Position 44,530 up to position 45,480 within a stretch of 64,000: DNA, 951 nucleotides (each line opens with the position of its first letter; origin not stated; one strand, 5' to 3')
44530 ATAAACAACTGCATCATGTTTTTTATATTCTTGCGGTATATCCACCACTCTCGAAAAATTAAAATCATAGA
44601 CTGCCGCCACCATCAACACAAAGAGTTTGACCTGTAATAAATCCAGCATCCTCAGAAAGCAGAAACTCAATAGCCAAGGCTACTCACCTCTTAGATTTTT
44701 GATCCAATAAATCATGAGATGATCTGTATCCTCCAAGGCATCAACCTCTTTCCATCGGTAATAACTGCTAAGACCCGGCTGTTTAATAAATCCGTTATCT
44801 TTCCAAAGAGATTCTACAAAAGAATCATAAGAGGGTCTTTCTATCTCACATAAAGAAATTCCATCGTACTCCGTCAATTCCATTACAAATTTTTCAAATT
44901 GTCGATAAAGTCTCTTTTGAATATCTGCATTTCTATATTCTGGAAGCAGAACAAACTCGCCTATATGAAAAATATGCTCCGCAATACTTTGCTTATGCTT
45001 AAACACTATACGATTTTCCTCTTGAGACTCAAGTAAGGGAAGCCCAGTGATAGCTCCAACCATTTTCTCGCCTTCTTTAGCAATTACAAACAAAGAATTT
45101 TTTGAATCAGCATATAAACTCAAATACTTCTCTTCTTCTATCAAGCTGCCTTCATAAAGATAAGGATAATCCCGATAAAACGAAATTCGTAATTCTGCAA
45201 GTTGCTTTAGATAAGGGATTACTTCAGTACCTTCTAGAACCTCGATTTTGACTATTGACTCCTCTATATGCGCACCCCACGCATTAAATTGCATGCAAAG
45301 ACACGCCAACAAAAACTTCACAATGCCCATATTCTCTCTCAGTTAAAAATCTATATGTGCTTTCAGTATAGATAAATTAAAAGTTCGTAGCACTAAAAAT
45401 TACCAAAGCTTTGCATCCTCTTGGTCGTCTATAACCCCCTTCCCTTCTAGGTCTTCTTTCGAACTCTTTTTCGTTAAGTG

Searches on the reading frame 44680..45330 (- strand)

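Call 4: search_protein_families(library=pfam, proteins=[window:44680-45330:-], max_evalue=0.01)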
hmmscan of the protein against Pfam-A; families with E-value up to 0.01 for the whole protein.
window:44680-45330:- (216 aa): 1 family
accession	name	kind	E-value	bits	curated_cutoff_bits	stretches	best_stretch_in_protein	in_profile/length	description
PF00583.31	Acetyltransf_1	-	2.7e-05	24.8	20.7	1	63-160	20-98/116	Acetyltransferase (GNAT) family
